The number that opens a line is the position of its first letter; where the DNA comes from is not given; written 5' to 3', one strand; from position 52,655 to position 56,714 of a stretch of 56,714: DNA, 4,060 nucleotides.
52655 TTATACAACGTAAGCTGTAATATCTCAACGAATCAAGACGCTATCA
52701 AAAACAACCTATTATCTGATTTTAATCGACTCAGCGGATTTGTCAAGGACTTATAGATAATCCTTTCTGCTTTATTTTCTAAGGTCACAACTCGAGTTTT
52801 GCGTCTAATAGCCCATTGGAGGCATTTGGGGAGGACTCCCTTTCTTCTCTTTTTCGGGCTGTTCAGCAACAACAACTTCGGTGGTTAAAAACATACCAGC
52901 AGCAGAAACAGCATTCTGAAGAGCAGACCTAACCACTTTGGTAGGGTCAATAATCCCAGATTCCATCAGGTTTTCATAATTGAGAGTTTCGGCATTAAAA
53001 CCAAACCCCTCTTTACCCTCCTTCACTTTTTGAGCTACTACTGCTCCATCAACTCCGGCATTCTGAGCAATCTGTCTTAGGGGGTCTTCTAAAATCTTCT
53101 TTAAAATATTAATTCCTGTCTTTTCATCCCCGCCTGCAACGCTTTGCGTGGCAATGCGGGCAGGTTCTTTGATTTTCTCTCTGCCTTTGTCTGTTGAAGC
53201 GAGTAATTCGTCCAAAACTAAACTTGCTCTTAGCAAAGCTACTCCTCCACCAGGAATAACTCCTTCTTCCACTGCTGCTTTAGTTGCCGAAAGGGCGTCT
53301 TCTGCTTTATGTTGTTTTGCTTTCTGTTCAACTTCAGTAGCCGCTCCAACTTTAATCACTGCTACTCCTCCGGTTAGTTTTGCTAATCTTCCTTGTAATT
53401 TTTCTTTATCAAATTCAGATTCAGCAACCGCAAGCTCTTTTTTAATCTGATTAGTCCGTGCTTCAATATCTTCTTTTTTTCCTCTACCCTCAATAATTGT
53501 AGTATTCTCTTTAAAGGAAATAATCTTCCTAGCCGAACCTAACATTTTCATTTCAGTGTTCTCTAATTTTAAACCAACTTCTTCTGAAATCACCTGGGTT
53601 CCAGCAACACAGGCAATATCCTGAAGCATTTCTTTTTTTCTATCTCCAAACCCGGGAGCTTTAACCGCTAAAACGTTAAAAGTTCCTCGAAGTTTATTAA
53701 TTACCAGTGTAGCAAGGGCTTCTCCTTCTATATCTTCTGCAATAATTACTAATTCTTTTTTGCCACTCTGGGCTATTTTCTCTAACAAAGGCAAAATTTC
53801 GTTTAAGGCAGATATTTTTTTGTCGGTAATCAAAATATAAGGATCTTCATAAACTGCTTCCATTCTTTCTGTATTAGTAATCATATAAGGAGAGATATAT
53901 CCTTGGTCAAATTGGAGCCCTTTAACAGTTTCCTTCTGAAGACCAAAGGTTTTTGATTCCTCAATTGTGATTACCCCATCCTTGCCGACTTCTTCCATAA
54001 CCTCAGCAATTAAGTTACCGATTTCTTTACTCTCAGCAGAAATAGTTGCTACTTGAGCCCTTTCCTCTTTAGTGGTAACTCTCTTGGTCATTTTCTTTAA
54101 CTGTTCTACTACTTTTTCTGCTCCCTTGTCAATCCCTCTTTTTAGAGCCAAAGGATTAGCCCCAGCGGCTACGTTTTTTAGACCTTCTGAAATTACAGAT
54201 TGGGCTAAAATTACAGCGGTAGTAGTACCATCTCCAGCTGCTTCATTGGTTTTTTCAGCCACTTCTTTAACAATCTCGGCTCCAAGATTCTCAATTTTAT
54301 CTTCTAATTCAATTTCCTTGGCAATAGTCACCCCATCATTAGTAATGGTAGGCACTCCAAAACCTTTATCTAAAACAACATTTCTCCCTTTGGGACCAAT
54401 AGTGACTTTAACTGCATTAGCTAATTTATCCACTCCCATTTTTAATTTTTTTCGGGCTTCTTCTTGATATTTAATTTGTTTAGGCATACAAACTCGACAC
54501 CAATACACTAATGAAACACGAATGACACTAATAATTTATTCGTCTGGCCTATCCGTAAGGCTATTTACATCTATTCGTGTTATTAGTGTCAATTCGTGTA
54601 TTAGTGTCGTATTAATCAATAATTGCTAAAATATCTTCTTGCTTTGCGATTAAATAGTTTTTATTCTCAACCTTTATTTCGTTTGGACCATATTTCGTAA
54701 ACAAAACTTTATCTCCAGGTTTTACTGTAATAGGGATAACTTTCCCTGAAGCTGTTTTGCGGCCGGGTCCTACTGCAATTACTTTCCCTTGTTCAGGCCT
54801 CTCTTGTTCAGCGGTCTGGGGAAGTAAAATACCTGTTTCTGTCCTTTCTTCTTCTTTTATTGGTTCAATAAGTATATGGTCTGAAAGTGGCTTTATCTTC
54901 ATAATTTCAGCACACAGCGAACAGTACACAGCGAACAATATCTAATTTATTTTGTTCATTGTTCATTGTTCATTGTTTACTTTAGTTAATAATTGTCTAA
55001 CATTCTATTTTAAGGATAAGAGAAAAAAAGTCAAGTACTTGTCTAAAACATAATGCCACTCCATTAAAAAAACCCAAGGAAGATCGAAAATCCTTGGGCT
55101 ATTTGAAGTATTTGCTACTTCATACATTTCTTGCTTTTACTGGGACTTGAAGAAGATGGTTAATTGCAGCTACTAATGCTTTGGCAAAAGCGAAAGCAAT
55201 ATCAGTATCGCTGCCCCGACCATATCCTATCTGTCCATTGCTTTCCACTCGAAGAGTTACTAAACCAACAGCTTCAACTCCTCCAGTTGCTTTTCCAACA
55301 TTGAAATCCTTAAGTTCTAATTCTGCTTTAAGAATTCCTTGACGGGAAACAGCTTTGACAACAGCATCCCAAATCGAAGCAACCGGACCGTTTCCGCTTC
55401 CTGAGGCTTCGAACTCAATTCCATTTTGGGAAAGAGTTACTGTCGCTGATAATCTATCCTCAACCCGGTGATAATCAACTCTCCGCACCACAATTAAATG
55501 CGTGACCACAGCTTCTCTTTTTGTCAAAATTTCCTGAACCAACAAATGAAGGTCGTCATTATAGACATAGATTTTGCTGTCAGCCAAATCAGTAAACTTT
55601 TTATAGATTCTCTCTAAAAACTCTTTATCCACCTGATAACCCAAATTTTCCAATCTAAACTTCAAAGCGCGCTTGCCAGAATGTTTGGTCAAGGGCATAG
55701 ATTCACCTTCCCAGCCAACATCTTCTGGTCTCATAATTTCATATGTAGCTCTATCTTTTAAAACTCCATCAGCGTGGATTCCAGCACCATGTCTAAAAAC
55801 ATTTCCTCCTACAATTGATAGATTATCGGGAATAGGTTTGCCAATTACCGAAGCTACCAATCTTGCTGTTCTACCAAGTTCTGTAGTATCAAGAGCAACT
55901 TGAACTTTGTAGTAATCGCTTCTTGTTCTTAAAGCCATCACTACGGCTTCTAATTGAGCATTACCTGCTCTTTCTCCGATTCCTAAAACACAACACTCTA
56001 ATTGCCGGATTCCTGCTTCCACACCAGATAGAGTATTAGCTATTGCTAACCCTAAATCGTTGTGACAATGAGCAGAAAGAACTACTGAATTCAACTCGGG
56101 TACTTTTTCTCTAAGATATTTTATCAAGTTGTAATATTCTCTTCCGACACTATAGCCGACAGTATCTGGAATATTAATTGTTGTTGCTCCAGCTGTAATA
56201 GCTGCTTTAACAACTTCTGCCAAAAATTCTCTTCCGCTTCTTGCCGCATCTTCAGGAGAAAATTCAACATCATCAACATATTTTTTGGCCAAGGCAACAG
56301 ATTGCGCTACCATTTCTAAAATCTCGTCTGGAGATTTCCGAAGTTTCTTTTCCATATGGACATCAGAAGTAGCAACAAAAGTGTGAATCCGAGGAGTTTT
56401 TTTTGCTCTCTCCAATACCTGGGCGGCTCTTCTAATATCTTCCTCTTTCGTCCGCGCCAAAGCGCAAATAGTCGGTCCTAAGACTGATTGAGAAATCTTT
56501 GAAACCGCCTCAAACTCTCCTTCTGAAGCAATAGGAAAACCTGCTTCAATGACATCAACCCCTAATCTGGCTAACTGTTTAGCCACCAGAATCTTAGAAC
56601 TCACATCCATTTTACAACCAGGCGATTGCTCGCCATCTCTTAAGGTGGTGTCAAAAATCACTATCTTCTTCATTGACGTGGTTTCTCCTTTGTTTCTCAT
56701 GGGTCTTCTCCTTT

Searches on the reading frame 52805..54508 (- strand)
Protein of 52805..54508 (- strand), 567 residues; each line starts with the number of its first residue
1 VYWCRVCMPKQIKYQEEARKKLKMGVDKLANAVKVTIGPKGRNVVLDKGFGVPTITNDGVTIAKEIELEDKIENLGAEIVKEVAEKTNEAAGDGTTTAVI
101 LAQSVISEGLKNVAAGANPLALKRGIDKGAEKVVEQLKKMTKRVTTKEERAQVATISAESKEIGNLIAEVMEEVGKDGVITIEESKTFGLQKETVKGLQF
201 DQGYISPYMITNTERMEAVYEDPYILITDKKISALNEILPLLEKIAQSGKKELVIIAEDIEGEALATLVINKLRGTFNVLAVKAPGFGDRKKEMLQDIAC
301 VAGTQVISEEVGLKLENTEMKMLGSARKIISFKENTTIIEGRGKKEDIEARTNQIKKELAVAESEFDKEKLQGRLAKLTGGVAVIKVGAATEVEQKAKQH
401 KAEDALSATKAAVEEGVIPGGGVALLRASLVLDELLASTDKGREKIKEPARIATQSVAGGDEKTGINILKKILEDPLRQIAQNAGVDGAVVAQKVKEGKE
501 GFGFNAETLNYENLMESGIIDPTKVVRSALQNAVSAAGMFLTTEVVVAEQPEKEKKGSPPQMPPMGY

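Call 16: search_protein_families(library=pfam, proteins=[window:52805-54508:-], max_evalue=0.001)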
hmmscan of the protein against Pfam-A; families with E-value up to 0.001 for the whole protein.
window:52805-54508:- (567 aa): 1 family
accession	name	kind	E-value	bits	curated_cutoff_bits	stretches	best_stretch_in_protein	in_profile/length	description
PF00118.29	Cpn60_TCP1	-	7.3e-70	236.5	34.3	1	29-550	1-489/490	TCP-1/cpn60 chaperonin family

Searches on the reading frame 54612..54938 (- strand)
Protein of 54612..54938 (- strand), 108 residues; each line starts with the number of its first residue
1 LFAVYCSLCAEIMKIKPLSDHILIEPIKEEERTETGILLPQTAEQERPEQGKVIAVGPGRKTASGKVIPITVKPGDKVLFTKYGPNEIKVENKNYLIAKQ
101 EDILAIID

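Call 16: search_protein_families(library=pfam, proteins=[window:54612-54938:-], max_evalue=0.001)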
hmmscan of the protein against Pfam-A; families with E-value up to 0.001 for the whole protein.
window:54612-54938:- (108 aa): 1 family
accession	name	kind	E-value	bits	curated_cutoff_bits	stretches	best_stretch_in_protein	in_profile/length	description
PF00166.26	Cpn10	-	8.6e-32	109.5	21.1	1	14-107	1-93/93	Chaperonin 10 Kd subunit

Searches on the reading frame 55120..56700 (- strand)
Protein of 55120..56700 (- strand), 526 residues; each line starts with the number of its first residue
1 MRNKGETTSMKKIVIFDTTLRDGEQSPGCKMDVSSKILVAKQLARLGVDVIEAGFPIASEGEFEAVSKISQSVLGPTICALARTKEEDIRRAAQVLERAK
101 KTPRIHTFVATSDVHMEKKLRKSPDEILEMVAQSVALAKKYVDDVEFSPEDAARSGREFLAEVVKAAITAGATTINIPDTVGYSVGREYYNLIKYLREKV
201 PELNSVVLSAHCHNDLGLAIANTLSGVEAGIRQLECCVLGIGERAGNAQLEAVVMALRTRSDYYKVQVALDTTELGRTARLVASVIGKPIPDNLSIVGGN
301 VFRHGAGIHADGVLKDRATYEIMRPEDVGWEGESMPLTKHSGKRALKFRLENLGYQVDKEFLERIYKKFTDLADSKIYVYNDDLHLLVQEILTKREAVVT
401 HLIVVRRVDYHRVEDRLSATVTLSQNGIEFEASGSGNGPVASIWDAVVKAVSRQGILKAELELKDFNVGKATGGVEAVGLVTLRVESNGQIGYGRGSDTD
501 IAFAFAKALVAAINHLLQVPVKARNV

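Call 16: search_protein_families(library=pfam, proteins=[window:55120-56700:-], max_evalue=0.001)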
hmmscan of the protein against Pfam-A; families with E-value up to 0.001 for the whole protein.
window:55120-56700:- (526 aa): 3 families
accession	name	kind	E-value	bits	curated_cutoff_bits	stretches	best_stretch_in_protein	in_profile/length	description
PF00682.25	HMGL-like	-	6.6e-91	304.7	29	1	13-282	2-260/260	HMGL-like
PF22617.1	HCS_D2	-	3.4e-25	88.7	27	1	296-376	1-81/82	Homocitrate synthase post-HMGL domain-like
PF08502.15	LeuA_dimer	-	6.1e-19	68.7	24.9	1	379-517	2-131/131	LeuA allosteric (dimerisation) domain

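Call 72: find_encoding_contigs(protein=window:55120-56700:-, flank=10000, max_places=4)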
Protein window:55120-56700:- (526 aa): no gene with exactly this product is on record in the collection.
